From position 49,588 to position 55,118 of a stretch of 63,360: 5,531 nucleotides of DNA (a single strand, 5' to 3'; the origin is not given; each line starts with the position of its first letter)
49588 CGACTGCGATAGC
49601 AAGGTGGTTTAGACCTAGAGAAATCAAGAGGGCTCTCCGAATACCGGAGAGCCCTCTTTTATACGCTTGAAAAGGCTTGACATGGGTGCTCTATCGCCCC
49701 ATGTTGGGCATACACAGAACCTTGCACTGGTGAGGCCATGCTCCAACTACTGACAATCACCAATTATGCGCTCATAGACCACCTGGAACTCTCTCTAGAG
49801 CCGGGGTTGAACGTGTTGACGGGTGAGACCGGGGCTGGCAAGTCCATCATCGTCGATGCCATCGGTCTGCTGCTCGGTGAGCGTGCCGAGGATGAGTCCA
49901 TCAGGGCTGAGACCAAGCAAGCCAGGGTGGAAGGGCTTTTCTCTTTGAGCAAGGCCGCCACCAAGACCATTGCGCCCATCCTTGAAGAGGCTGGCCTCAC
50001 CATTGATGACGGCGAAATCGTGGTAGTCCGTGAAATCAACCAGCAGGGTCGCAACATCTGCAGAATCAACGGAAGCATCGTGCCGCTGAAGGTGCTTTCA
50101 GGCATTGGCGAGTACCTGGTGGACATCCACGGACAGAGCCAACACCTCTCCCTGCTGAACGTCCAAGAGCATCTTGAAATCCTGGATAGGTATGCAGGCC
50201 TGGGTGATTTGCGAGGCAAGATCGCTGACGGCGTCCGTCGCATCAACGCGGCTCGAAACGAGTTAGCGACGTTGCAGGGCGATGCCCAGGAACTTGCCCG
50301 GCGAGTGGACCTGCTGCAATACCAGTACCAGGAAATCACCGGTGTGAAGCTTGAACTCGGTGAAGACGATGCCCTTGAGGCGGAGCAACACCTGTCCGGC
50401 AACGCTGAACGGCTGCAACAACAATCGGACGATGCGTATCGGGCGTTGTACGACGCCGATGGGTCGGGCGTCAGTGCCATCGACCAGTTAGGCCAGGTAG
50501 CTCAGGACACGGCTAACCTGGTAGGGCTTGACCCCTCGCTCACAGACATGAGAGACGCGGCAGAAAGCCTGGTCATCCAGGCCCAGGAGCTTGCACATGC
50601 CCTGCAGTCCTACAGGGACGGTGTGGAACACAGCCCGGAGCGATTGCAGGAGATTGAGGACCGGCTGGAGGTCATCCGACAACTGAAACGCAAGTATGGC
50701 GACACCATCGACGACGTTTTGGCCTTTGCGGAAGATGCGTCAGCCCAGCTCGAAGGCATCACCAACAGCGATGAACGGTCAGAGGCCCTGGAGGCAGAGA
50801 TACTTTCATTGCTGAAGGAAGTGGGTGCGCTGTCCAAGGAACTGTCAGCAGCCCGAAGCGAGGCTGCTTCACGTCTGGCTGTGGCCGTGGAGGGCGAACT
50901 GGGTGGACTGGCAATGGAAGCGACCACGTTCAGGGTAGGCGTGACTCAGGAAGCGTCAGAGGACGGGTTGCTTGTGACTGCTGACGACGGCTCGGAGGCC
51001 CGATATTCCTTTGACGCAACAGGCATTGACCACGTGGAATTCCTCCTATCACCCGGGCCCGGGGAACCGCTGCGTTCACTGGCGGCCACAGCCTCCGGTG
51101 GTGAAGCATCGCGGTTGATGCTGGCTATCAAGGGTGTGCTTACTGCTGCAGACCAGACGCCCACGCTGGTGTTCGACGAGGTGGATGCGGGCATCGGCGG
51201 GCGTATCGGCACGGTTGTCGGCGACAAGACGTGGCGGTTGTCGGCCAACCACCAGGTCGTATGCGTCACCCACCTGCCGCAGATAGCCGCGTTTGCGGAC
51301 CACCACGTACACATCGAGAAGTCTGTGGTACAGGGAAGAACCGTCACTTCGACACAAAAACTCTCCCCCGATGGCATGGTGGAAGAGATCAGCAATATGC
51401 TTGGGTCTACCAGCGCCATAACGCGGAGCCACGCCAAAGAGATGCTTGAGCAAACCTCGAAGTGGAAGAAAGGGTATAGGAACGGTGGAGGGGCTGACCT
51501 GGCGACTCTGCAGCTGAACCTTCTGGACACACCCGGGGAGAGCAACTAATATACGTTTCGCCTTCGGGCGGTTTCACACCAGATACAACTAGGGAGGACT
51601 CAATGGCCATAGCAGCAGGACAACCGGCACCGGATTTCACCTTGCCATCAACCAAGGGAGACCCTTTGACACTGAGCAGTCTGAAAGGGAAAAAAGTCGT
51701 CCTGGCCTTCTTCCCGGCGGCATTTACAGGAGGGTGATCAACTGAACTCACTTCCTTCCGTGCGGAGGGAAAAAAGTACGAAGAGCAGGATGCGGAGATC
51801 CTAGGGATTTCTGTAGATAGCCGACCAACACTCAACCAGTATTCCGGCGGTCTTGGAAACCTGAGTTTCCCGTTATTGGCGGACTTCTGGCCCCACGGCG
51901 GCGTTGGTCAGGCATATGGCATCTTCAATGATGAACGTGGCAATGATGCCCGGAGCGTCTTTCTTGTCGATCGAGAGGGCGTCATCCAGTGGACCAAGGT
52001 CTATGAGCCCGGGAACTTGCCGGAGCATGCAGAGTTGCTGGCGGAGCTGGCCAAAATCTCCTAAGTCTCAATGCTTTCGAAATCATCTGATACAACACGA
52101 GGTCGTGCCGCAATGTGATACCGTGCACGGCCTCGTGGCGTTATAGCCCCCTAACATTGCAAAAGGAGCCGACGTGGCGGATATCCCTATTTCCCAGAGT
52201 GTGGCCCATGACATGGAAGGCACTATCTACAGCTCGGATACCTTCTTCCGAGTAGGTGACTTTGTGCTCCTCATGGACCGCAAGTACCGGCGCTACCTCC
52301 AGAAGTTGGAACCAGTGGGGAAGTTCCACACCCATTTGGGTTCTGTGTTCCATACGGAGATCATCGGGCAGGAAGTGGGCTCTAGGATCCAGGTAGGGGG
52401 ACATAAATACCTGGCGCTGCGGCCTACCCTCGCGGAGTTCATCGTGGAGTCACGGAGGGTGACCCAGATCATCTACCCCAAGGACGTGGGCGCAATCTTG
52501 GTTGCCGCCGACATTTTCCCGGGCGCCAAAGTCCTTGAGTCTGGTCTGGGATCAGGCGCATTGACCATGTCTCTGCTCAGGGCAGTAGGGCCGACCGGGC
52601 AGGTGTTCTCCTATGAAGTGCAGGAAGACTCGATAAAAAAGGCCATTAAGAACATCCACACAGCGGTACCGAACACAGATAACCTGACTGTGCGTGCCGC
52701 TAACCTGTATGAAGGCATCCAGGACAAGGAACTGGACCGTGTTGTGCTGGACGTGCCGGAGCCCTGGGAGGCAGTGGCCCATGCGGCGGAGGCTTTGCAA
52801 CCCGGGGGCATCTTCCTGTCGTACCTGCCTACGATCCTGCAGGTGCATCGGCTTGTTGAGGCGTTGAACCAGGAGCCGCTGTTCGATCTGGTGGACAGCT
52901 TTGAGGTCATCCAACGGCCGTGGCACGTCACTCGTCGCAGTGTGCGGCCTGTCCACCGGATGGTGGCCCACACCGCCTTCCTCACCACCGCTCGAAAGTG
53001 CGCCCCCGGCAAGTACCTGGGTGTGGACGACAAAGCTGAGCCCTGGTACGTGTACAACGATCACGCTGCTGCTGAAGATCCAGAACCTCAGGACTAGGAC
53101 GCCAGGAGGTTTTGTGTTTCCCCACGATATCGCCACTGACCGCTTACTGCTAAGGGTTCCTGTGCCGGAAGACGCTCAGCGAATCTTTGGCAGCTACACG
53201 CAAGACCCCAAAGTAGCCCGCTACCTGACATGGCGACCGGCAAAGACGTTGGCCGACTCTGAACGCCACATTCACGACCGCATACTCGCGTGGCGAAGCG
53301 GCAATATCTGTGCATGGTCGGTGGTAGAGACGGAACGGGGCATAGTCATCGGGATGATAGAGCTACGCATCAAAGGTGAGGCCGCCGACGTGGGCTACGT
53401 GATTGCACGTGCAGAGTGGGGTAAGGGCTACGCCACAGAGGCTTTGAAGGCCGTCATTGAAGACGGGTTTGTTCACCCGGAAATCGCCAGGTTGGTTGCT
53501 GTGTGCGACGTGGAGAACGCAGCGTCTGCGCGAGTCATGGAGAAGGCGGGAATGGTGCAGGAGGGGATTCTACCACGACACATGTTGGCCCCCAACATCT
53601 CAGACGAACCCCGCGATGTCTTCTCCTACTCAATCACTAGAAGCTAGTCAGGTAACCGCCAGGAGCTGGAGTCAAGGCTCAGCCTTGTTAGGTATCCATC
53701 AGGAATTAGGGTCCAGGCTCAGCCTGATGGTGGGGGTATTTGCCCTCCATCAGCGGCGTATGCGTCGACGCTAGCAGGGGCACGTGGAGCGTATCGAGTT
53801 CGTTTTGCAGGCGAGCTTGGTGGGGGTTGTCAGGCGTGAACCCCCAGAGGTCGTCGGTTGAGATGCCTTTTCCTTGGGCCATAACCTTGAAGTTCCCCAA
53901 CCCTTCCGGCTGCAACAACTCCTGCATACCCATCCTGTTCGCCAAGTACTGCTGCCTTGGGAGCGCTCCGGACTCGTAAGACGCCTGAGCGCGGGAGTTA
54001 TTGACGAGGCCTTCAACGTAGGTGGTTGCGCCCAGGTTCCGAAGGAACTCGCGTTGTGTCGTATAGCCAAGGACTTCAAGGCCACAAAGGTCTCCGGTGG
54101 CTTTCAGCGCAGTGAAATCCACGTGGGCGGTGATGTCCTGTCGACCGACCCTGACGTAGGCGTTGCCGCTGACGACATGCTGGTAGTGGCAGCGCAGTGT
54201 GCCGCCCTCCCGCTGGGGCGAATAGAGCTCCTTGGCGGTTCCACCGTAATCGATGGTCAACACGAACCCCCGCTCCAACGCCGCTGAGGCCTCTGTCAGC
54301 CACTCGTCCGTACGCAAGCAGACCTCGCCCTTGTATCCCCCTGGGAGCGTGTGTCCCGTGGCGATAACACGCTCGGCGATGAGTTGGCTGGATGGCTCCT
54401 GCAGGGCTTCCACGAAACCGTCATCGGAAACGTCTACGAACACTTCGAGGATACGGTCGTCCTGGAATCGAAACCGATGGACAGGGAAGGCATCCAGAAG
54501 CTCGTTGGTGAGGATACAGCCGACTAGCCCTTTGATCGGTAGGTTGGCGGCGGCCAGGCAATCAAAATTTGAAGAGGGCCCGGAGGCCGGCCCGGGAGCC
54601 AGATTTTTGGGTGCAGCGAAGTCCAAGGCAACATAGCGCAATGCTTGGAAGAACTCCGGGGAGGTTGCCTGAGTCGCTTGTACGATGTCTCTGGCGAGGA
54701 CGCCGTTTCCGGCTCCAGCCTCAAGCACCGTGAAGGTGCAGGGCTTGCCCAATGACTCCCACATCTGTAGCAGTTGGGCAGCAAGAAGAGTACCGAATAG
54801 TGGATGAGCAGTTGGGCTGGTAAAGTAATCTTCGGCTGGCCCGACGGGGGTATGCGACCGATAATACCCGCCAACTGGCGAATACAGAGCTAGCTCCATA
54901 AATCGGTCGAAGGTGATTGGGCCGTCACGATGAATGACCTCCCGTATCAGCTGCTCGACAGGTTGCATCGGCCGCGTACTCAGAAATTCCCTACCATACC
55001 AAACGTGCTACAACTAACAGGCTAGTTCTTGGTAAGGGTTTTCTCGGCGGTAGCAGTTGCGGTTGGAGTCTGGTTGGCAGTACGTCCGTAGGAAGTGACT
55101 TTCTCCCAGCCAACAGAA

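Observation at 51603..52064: Hidden AhpE-type peroxiredoxin with UGA at the peroxidatic-Cys codon and a SECIS-like hairpin: candidate selenoprotein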

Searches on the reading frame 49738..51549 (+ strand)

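Call 58: search_protein_families(library=pfam, proteins=[window:49738-51549:+], max_evalue=0.00001)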
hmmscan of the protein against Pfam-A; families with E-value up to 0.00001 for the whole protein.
window:49738-51549:+ (603 aa): 2 families
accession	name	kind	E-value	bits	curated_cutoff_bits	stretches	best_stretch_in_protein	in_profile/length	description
PF02463.25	SMC_N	-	3e-16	60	40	1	3-528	3-213/220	RecF/RecN/SMC N terminal domain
PF13476.12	AAA_23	-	2.5e-12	48.3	27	1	5-227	2-194/201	AAA domain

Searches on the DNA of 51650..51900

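Call 60: search_rna_families(source=window, start=51650, end=51900, threshold=evalue, max_evalue=10)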
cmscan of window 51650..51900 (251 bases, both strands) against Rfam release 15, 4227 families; matches with E-value up to 10: 2.
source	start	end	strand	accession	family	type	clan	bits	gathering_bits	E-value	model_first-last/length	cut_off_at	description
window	51720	51793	+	RF01662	ceN89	Gene; snRNA; snoRNA; CD-box;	-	15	48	1.8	1-78/78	no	Caenorhabditis snoRNA ceN89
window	51829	51864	-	RF02087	Yar_3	Gene; lncRNA;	-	12.2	50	0.65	32-67/67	no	Yellow-achaete intergenic RNA conserved region 3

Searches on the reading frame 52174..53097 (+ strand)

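Call 58: search_protein_families(library=pfam, proteins=[window:52174-53097:+], max_evalue=0.00001)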
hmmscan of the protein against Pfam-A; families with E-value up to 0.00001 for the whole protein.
window:52174-53097:+ (307 aa): 5 families
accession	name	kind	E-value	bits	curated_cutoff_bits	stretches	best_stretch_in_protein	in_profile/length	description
PF08704.16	GCD14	-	1.5e-33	117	26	1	95-258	19-185/247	tRNA methyltransferase complex GCD14 subunit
PF14801.12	TrmI-like_N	-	2.5e-12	47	24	1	25-70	3-48/50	TrmI-like N-terminal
PF13847.12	Methyltransf_31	-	9.8e-07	29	27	1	116-219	3-112/145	Methyltransferase domain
PF01135.25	PCMT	-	3.1e-06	27.6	20.3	1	108-185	65-140/210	Protein-L-isoaspartate(D-aspartate) O-methyltransferase (PCMT)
PF13649.12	Methyltransf_25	-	8.1e-06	26.9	27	0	120-212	1-97/97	Methyltransferase domain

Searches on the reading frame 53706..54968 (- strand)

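Call 58: search_protein_families(library=pfam, proteins=[window:53706-54968:-], max_evalue=0.00001)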
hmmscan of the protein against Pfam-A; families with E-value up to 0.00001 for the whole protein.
window:53706-54968:- (420 aa): 1 family
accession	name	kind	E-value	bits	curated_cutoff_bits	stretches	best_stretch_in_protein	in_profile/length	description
PF02636.23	Methyltransf_28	-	4.2e-54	184.1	23.3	1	61-303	1-249/249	Putative S-adenosyl-L-methionine-dependent methyltransferase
